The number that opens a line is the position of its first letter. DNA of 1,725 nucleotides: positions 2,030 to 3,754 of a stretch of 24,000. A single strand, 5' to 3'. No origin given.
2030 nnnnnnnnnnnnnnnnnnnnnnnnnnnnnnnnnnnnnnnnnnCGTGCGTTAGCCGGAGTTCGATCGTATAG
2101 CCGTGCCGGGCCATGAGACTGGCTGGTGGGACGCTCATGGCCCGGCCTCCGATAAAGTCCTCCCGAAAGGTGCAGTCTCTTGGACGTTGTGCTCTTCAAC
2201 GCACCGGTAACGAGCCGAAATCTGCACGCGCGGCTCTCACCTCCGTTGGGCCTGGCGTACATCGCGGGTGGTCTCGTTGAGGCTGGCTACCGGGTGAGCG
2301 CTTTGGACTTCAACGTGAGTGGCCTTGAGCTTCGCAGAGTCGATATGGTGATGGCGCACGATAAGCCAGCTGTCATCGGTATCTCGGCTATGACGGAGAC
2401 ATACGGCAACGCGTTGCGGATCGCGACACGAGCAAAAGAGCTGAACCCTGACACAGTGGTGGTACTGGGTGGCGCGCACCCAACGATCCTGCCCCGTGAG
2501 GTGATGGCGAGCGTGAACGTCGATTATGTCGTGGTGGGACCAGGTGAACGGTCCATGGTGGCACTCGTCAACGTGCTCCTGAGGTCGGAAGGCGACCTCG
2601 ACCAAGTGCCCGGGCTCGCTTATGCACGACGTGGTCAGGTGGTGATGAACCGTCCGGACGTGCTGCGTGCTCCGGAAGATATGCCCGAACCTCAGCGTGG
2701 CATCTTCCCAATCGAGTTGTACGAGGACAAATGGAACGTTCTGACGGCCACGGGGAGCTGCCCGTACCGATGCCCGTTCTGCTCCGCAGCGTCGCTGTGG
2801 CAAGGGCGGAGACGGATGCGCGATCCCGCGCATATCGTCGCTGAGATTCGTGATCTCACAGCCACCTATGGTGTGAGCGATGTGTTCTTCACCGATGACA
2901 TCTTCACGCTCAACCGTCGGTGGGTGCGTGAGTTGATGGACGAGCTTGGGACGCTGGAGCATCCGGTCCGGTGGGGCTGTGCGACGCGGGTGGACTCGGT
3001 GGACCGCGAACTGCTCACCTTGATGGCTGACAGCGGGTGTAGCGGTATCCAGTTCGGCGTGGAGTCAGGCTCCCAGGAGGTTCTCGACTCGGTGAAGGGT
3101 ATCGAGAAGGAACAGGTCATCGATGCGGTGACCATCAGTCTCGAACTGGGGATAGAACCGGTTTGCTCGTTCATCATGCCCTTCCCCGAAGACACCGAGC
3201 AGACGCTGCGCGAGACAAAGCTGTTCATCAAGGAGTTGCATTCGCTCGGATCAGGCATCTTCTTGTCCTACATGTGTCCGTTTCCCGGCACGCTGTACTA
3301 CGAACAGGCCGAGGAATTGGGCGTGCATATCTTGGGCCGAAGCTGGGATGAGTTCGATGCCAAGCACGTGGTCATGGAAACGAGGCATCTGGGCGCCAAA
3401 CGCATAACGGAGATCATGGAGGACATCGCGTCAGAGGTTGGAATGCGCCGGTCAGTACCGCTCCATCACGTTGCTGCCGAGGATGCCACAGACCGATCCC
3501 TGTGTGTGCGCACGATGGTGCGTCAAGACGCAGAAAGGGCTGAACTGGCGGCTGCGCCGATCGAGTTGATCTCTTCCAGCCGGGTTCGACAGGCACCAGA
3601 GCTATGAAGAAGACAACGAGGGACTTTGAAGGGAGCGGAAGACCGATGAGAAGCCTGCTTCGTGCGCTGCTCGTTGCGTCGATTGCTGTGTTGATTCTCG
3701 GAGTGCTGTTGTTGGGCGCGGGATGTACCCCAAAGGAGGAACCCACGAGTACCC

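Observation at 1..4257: AOR-family pterin enzyme co-encoded with a B12-radical SAM enzyme and an exported dihaem cytochrome c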

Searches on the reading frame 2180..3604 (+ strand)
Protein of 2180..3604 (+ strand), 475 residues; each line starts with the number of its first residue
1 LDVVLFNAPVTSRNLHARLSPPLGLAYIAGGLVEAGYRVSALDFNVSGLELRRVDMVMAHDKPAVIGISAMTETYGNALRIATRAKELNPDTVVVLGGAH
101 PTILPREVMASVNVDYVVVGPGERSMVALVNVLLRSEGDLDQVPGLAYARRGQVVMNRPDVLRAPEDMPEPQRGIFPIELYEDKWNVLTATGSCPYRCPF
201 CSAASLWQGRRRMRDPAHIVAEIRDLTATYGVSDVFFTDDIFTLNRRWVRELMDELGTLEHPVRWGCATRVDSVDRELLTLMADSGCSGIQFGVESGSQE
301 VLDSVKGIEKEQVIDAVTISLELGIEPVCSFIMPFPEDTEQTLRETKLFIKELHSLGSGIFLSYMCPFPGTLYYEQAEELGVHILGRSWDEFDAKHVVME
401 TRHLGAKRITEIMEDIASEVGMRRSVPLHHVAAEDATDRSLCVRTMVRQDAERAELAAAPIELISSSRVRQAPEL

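Call 7: search_protein_families(library=pfam, proteins=[window:2180-3604:+], max_evalue=0.01)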
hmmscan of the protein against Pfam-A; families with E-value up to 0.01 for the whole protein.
window:2180-3604:+ (475 aa): 2 families
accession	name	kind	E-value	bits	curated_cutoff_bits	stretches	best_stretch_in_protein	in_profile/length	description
PF02310.24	B12-binding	-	4.2e-24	85.1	32.1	1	21-129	13-120/121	B12 binding domain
PF04055.27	Radical_SAM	-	4.9e-24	85.8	29.5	1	191-349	4-165/166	Radical SAM superfamily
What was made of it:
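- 2180..3607 (+): Class-B radical SAM enzyme: an N-terminal B12-binding domain plus a radical SAM core, with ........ at 2759-2782. No signal peptide. An alternative start is GTG 2189. Pfam B12-binding 4e-24 and Radical_SAM 5e-24 (call 7).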

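Call 8: search_protein_families(library=ncbifam, proteins=[window:2180-3604:+], max_evalue=0.01)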
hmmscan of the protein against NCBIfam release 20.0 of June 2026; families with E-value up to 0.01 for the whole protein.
window:2180-3604:+ (475 aa): 25 families
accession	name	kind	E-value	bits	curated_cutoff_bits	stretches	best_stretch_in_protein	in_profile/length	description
TIGR02026.1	BchE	equivalog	1.4e-48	166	481.35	1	19-448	19-457/497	magnesium-protoporphyrin IX monomethyl ester anaerobic oxidative cyclase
NF050148.1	rSAM_ApyD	equivalog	1.1e-47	162.9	750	1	52-376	64-392/645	RiPP biosynthesis radical SAM protein ApyD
TIGR04072.2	rSAM_ladder_B12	equivalog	1.7e-39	135.7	360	1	22-377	18-372/443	lipid biosynthesis B12-binding/radical SAM protein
TIGR03471.1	HpnJ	equivalog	5.1e-36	124.5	577.6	1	58-420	65-432/472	hopanoid biosynthesis associated radical SAM protein HpnJ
NF033070.1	rSAM_AprD4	equivalog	1.2e-32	113.4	500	1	19-412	39-423/456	AprD4 family radical SAM diol-dehydratase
TIGR04385.1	B12_rSAM_cofa1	equivalog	2.1e-32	112.9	450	1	21-356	19-367/438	B12 lower ligand biosynthesis radical SAM protein BzaD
TIGR04013.1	B12_SAM_MJ_1487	hypoth_equivalog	7.2e-32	110.7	251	1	52-377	33-357/382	TIGR04013 family B12-binding domain/radical SAM domain-containing protein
TIGR04479.1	bcpD_PhpK_rSAM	subfamily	1e-30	106.6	600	1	23-352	73-408/504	PhpK family radical SAM P-methyltransferase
TIGR03975.1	rSAM_ocin_1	subfamily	3.5e-29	101.8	281.85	2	197-382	277-459/606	RiPP maturation radical SAM C-methyltransferase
TIGR04014.1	B12_SAM_MJ_0865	equivalog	1e-28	100.4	360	1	90-376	67-357/434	methyl-coenzyme M reductase glutamine C-methyltransferase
NF038361.1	rSAM_Sden_1168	equivalog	1.1e-28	100.1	575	1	18-412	81-507/560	Sden_1168 family B12-binding radical SAM P-methyltransferase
TIGR04295.1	B12_rSAM_oligo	hypoth_equivalog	9.6e-23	80.5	400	2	190-304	205-311/422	TIGR04295 family B12-binding domain-containing radical SAM protein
TIGR04367.1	HpnR_B12_rSAM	equivalog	3.9e-22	78.4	650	1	14-403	15-396/490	hopanoid C-3 methylase HpnR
TIGR04190.1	B12_SAM_Ta0216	equivalog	3.2e-19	68.9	500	2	22-160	37-179/554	TIGR04190 family B12-binding domain/radical SAM domain protein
NF040542.1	rSAM_RCCLKC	equivalog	6.9e-19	68.3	450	1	22-352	13-349/423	arsinothricin biosynthesis radical SAM protein ArsL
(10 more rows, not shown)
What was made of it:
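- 2180..3607 (+): Below the cut-off of every NCBIfam equivalog; the best are BchE at 166 of 481 bits and ApyD at 163 of 750 bits (call 8).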

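Call 10: find_encoding_contigs(protein=window:2180-3604:+, flank=10000, max_places=6)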
Protein window:2180-3604:+ (475 aa): 1 contig read that carries it; 1 place shown.
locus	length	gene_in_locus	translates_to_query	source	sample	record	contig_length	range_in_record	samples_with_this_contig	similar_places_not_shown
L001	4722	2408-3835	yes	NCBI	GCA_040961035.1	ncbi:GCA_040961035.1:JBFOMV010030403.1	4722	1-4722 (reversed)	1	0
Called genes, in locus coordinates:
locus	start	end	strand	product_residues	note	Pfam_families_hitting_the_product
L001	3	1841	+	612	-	?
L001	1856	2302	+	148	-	-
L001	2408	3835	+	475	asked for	PF02310:B12-binding, PF04055:Radical_SAM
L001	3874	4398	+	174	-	PF09098:Dehyd-heme_bind (weak)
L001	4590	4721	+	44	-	?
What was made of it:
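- Tried and rejected: The exact radical SAM protein led only to a 4.7-kb near-identical contig (L001), which adds 77 aa of AOR (call 10).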

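Call 13: find_homologous_proteins(query=L001:3-1838:+, max_evalue=1e-10)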
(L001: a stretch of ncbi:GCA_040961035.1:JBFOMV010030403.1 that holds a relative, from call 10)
Query L001:3-1838:+ (612 aa): 2434 proteins with E <= 1e-10 among 8000 candidates; the best 120 are listed.
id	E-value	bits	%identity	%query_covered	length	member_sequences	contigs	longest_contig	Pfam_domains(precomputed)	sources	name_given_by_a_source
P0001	9.0e-297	1004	70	100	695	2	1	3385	PF02730.21,PF01314.24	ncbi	-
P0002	1.7e-296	1003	69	100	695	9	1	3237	PF02730.21,PF01314.24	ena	-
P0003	6.8e-292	988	67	100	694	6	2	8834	PF02730.21,PF01314.24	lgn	-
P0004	2.0e-290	983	67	100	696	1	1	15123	PF02730.21,PF01314.24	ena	-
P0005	1.1e-287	974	67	100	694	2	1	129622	PF02730.21,PF01314.24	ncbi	ncbi:MAG: aldehyde ferredoxin oxidoreductase N-terminal domain-containing protein [Coriobacteriia ba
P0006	2.0e-287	973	67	100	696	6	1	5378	PF02730.21,PF01314.24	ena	-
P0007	1.7e-286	970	67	100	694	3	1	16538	PF02730.21,PF01314.24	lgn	-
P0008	2.6e-286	969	67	100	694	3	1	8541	PF02730.21,PF01314.24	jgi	jgi:aldehyde:ferredoxin oxidoreductase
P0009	4.8e-285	965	67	100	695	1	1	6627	PF02730.21,PF01314.24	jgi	-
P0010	8.2e-285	964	67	100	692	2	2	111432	PF02730.21,PF01314.24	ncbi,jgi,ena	-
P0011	3.0e-284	962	67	100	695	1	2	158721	PF02730.21,PF01314.24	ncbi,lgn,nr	ncbi:MAG: aldehyde ferredoxin oxidoreductase N-terminal domain-containing protein [Anaerosomatales b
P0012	1.0e-282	957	67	100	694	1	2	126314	PF02730.21,PF01314.24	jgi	jgi:aldehyde:ferredoxin oxidoreductase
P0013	5.3e-281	952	65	100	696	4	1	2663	PF02730.21,PF01314.24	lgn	-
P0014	2.6e-280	949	66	100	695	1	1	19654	PF02730.21,PF01314.24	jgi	-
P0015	3.9e-280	949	66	100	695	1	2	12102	PF02730.21,PF01314.24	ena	-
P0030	1.9e-268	910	62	100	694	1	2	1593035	PF02730.21,PF01314.24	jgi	-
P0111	4.4e-218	744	55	99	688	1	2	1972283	PF02730.21,PF01314.24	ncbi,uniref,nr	ncbi:aldehyde ferredoxin oxidoreductase [Halodesulfurarchaeum formicicum]|uniref:Aldehyde ferredoxin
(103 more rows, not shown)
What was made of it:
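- On AOR/WOR family (large subunit): Full-length relatives carry both domains (call 13).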

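Call 14: find_encoding_contigs(protein=P0005, flank=8000, max_places=2)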
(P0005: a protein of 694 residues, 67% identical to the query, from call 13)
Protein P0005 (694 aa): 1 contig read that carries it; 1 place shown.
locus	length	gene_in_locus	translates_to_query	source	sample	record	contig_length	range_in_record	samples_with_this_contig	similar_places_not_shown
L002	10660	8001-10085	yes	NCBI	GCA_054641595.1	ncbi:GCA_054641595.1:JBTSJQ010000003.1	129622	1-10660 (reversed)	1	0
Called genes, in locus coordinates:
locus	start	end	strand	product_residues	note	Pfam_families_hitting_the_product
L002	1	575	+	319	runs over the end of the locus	PF01699:Na_Ca_ex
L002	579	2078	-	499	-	PF01935:DUF87 (weak), PF05872:HerA_C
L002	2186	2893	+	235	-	-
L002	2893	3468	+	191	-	PF01613:Flavin_Reduct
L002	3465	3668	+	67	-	-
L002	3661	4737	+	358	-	PF03193:RsgA_GTPase, PF00005:ABC_tran (weak), PF01926:MMR_HSR1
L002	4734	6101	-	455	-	-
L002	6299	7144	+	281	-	PF01292:Ni_hydr_CYTB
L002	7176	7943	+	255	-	PF25160:LdpA_Fe-S-bd (faint), PF13187:Fer4_9 (weak), PF13247:Fer4_11, PF12838:Fer4_7, PF13187:Fer4_9 (weak), PF00037:Fer4 (weak), PF12837:Fer4_6 (weak), PF13237:Fer4_10 (weak), +3 more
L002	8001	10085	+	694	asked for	PF02730:AFOR_N, PF01314:AFOR_C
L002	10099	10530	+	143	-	-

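Call 15: find_encoding_contigs(protein=P0030, flank=8000, max_places=2)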
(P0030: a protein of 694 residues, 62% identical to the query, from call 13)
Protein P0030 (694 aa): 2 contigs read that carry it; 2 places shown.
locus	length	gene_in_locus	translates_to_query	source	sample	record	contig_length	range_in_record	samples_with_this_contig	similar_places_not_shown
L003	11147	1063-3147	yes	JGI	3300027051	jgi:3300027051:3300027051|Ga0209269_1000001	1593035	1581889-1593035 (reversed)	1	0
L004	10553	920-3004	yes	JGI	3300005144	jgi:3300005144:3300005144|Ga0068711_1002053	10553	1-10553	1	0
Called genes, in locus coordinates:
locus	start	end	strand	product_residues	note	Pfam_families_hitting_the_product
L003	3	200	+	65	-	?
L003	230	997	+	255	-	PF13187:Fer4_9 (weak), PF13247:Fer4_11, PF12838:Fer4_7 (weak), PF13187:Fer4_9 (weak), PF13237:Fer4_10 (weak), PF00037:Fer4 (weak), PF12797:Fer4_2 (weak), PF12837:Fer4_6 (weak), +4 more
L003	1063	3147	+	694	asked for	PF02730:AFOR_N, PF01314:AFOR_C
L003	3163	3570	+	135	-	-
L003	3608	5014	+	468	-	PF02310:B12-binding, PF04055:Radical_SAM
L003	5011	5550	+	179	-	PF09098:Dehyd-heme_bind (faint), PF13442:Cytochrome_CBB3 (faint)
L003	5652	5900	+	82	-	-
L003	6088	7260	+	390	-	-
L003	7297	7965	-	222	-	-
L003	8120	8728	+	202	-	PF11188:DUF2975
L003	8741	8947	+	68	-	PF13443:HTH_26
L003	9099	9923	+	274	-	-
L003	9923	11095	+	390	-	-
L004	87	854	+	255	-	PF13187:Fer4_9 (weak), PF13247:Fer4_11, PF12838:Fer4_7 (weak), PF13187:Fer4_9 (weak), PF13237:Fer4_10 (weak), PF00037:Fer4 (weak), PF12797:Fer4_2 (weak), PF12837:Fer4_6 (weak), +4 more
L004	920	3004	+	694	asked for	PF02730:AFOR_N, PF01314:AFOR_C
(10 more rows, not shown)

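Call 16: find_encoding_contigs(protein=P0111, flank=8000, max_places=2)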
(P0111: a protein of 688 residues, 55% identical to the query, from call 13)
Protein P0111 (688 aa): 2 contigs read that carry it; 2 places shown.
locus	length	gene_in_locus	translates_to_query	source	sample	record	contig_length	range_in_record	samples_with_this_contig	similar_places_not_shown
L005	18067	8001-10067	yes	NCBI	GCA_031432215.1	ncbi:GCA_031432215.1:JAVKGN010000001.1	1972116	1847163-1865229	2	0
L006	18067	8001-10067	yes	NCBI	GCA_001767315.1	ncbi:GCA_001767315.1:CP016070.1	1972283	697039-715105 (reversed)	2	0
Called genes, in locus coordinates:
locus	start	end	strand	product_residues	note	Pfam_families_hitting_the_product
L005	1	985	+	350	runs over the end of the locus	PF00348:polyprenyl_synt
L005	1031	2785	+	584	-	PF00749:tRNA-synt_1c, PF03950:tRNA-synt_1c_C, PF20974:tRNA-synt_1c_C2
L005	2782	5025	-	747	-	PF08351:TmcA_N, PF05127:NAT10_TcmA_helicase, PF13718:GNAT_acetyltr_2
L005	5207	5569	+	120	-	PF01248:Ribosomal_L7Ae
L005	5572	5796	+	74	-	PF01200:Ribosomal_S28e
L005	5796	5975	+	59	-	PF01246:Ribosomal_L24e, PF06467:zf-FCS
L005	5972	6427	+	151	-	PF00334:NDK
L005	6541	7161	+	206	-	PF24277:DmsR_N (faint), PF04967:HTH_10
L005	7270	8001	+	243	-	PF13237:Fer4_10 (weak), PF13247:Fer4_11, PF14697:Fer4_21 (weak), PF25160:LdpA_Fe-S-bd (weak), PF12838:Fer4_7, PF13187:Fer4_9 (weak), PF00037:Fer4 (weak), PF12797:Fer4_2 (weak), +3 more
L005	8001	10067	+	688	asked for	PF02730:AFOR_N, PF01314:AFOR_C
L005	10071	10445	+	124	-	-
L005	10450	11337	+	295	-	PF01292:Ni_hydr_CYTB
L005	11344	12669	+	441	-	PF02310:B12-binding, PF04055:Radical_SAM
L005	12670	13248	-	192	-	PF05175:MTS (weak), PF08241:Methyltransf_11, PF13649:Methyltransf_25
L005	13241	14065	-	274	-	PF00398:RrnaAD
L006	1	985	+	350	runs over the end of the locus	PF00348:polyprenyl_synt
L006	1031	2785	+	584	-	PF00749:tRNA-synt_1c, PF03950:tRNA-synt_1c_C, PF20974:tRNA-synt_1c_C2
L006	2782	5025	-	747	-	PF08351:TmcA_N, PF05127:NAT10_TcmA_helicase, PF13718:GNAT_acetyltr_2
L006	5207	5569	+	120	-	PF01248:Ribosomal_L7Ae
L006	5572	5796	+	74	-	PF01200:Ribosomal_S28e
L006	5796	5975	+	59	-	PF01246:Ribosomal_L24e, PF06467:zf-FCS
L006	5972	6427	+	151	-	PF00334:NDK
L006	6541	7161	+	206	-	PF24277:DmsR_N (faint), PF04967:HTH_10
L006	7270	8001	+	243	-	PF13237:Fer4_10 (weak), PF13247:Fer4_11, PF14697:Fer4_21 (weak), PF25160:LdpA_Fe-S-bd (weak), PF12838:Fer4_7, PF13187:Fer4_9 (weak), PF00037:Fer4 (weak), PF12797:Fer4_2 (weak), +3 more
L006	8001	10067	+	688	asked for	PF02730:AFOR_N, PF01314:AFOR_C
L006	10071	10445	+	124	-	-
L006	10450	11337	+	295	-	PF01292:Ni_hydr_CYTB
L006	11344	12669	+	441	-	PF02310:B12-binding, PF04055:Radical_SAM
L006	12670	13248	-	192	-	PF13489:Methyltransf_23 (faint), PF05175:MTS (weak), PF08241:Methyltransf_11, PF13649:Methyltransf_25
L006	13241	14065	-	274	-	PF00398:RrnaAD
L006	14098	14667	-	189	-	PF04919:DUF655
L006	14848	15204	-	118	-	PF03874:RNA_pol_Rpb4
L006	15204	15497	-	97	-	PF01157:Ribosomal_L21e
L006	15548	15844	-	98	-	PF04010:DUF357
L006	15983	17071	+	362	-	PF07992:Pyr_redox_2, PF01266:DAO (faint), PF13738:Pyr_redox_3, PF00070:Pyr_redox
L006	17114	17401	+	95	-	PF24411:DUF7545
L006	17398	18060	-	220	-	PF01872:RibD_C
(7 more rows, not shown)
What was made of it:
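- In archaea the two genes are adjacent (call 16).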

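Call 19: find_homologous_proteins(query=window:2180-3604:+, max_evalue=1e-20)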
Query window:2180-3604:+ (475 aa): 484 proteins with E <= 1e-20 among 8000 candidates; the best 120 are listed.
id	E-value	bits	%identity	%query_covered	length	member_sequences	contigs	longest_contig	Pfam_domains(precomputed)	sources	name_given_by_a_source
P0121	0.0e+0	1063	100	99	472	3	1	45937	PF04055.28,PF02310.25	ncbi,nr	ncbi:MAG: B12-binding domain-containing radical SAM protein [Actinomycetia bacterium]|nr:B12-binding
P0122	2.9e-178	611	61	90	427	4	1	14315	PF04055.28,PF02310.25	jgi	-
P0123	3.8e-178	611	63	90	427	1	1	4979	PF04055.28,PF02310.25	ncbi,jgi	ncbi:MAG TPA: radical SAM protein [Coriobacteriia bacterium]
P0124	5.2e-178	611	63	90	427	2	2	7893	PF04055.28,PF02310.25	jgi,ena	-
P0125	6.8e-178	610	62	88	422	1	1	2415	PF04055.28,PF02310.25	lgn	-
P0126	1.1e-177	609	61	90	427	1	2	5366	PF04055.28,PF02310.25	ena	-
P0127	1.4e-177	609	60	90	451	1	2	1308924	PF04055.28,PF02310.25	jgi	jgi:anaerobic magnesium-protoporphyrin IX monomethyl ester cyclase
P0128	2.6e-177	608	61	90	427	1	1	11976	PF04055.28,PF02310.25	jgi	-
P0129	3.1e-177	608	61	90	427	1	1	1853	PF04055.28,PF02310.25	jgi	jgi:radical SAM superfamily enzyme YgiQ (UPF0313 family)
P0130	3.5e-177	608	60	90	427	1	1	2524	PF04055.28,PF02310.25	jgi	-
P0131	5.1e-177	607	62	90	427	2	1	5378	PF04055.28,PF02310.25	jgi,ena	-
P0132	2.0e-176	605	62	90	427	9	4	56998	PF04055.28,PF02310.25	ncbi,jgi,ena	jgi:radical SAM superfamily enzyme YgiQ (UPF0313 family)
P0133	2.5e-176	605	60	95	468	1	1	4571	PF04055.28,PF02310.25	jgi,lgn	-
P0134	2.6e-176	605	62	89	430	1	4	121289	PF04055.28,PF02310.25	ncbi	ncbi:MAG: B12-binding domain-containing radical SAM protein [Coriobacteriia bacterium]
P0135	4.0e-176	604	63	89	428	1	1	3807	PF04055.28,PF02310.25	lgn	-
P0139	1.4e-175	602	63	89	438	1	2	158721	PF04055.28,PF02310.25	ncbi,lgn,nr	ncbi:MAG: radical SAM protein [Anaerosomatales bacterium]|nr:radical SAM protein [Anaerosomatales ba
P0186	3.4e-156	539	58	90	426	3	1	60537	PF04055.28,PF02310.25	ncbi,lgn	ncbi:MAG TPA: radical SAM protein [Coriobacteriia bacterium]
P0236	8.4e-144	498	53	89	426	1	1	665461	PF04055.28,PF02310.25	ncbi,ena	-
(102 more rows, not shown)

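Call 21: find_encoding_contigs(protein=P0121, flank=10000, max_places=3)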
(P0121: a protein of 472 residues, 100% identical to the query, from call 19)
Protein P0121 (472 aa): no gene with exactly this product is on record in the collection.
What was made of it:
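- Tried and rejected: The 45.9-kb NCBI contig behind P0121 could not be looked up (call 21).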

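Call 29: search_solved_structures(query=L002:8001-10082:+, max_evalue=0.001)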
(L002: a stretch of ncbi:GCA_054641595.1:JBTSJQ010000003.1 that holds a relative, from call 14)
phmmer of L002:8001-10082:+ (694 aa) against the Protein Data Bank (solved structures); distinct sequences matched with E-value up to 0.001: 9.
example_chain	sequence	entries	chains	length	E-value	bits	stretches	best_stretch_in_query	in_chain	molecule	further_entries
9mqx_D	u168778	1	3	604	3.4e-36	128.2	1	4-244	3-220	Aldehyde:ferredoxin oxidoreductase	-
9g7j_A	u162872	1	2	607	1.5e-34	122.7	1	4-239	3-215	Aldehyde ferredoxin oxidoreductase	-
1aor_A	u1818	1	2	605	1.6e-33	119.3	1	5-241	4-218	ALDEHYDE FERREDOXIN OXIDOREDUCTASE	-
1b25_A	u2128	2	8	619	1.5e-30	109.5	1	4-241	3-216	PROTEIN (FORMALDEHYDE FERREDOXIN OXIDOREDUCTASE) | FORMALDEHYDE FERREDOXIN OXIDOREDUCTASE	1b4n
6x1o_A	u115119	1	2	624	1.8e-29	105.9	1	4-241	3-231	Formaldehyde:ferredoxin oxidoreductase wor5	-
6x6u_A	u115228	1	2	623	1.8e-29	105.9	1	4-241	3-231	Formaldehyde:ferredoxin oxidoreductase wor5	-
8c0z_A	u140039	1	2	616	1.2e-27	99.9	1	4-233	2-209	Aldehyde:ferredoxin oxidoreductase,tungsten-containing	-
4z3w_A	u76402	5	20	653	1.8e-26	96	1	5-239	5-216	Benzoyl-CoA reductase, putative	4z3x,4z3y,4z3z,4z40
9q1t_A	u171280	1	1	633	1.2e-21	80.1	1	3-233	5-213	Tungsten-dependent aldehyde oxidoreductase WOR83 from Haloferax volcanii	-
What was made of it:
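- Checked: IGPAGE to the C-terminus is 510 aa. Full-length relatives are 685-702 aa, against about 605 aa for Pyrococcus AOR (calls 13, 29).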

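Call 30: search_protein_families(library=ncbifam, proteins=[L002:8001-10082:+, L002:7176-7940:+, L002:6299-7141:+, L002:10099-10527:+, L006:10450-11334:+], max_evalue=0.001)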
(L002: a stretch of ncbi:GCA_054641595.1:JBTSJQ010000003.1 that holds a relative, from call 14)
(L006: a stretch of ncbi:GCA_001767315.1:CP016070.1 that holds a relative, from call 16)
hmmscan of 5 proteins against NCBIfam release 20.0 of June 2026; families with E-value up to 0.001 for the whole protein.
L002:8001-10082:+ (694 aa): 2 families
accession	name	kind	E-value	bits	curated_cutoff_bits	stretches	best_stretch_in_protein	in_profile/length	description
NF007354.0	PRK09849.1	equivalog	5.2e-68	230.3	868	2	1-242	4-221/703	aldehyde ferredoxin oxidoreductase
NF040818.1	GAPOR_Arch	equivalog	3.3e-06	25.7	1300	1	8-160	4-147/654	glyceraldehyde-3-phosphate:ferredoxin oxidoreductase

L002:7176-7940:+ (255 aa): 55 families (the best 25 are shown)
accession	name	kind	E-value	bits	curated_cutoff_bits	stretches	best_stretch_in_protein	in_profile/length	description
TIGR03149.1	cyt_nit_nrfC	equivalog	1.2e-30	106.6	377.6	1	16-220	2-195/225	cytochrome c nitrite reductase Fe-S protein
NF008134.0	PRK10882.1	equivalog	1.3e-28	100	263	1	103-227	105-226/329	hydrogenase 2 operon protein HybA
NF045766.1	PhenlGlyoxDHPadI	equivalog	1.6e-20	73.3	700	1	60-217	9-146/443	NADH-dependent phenylglyoxylate dehydrogenase subunit beta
TIGR02951.1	DMSO_dmsB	equivalog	3.5e-20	72.7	214.1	1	59-207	5-151/161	DMSO/selenate family reductase complex B subunit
NF009408.0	PRK12769.1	equivalog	2.6e-19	68.8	1003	1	57-213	4-151/659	formate-dependent uric acid utilization protein AegA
NF009451.0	PRK12809.1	equivalog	9.5e-19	67.1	1154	1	58-213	5-143/639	formate-dependent uric acid utilization protein YgfT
NF007382.0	PRK09898.1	equivalog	3e-18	66.1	213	1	48-179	51-188/208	ferredoxin-like protein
TIGR01582.1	FDH-beta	equivalog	3.1e-18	65.9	334.7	1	59-213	25-186/283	formate dehydrogenase subunit beta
NF045797.1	DsrO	equivalog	5.4e-18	65.3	200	1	16-199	3-193/235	sulfate reduction electron transfer complex DsrMKJOP subunit DsrO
NF041715.1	arsenate_red_ArrB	equivalog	5.8e-18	65.3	450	1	59-170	6-112/233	arsenate respiratory reductase iron-sulfur subunit ArrB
NF011569.0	PRK14993.1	equivalog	6.6e-17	61.8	416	1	15-203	2-182/244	tetrathionate reductase subunit TtrB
NF045715.1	sulf_resp_HmcB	equivalog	1.4e-16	60.5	420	1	17-208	1-197/307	sulfate respiration complex iron-sulfur protein HmcB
NF007658.0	PRK10330.1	equivalog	2.4e-14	53.2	260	1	57-205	4-153/181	electron transport protein HydN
TIGR03478.1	DMSO_red_II_bet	subfamily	1.4e-13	50.5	480.7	1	109-202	129-213/321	DMSO reductase family type II enzyme, iron-sulfur subunit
NF038355.1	FDH3_beta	equivalog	1.6e-12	47.9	240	1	58-181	5-125/180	formate dehydrogenase FDH3 subunit beta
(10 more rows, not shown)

L002:6299-7141:+ (281 aa): 3 families
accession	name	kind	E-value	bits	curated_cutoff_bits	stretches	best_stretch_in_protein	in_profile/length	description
TIGR01583.1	formate-DH-gamm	equivalog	4e-14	53.1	115.85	1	68-274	2-201/204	formate dehydrogenase subunit gamma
NF007924.0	PRK10639.1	equivalog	2.5e-07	30.7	341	1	66-278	5-206/211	formate dehydrogenase cytochrome b556 subunit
NF007558.0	PRK10179.1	equivalog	3.8e-06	26.7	339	1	79-275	18-205/217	formate dehydrogenase-N subunit gamma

L002:10099-10527:+ (143 aa): 0 families

L006:10450-11334:+ (295 aa): 3 families
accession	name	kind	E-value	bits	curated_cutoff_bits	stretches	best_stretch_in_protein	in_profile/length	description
TIGR01583.1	formate-DH-gamm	equivalog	2.5e-08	34.1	115.85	1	92-281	11-198/204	formate dehydrogenase subunit gamma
TIGR02125.1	CytB-hydogenase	equivalog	1.3e-07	31.4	121.5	1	93-234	10-158/212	Ni/Fe-hydrogenase, b-type cytochrome subunit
NF011582.1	PRK15006.1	equivalog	8.1e-05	22.3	204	1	164-249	134-226/248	thiosulfate reductase cytochrome B subunit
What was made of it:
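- Closest known: Formate dehydrogenase-N. Same: The cytochrome b here scores best against the formate dehydrogenase gamma models (call 30).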
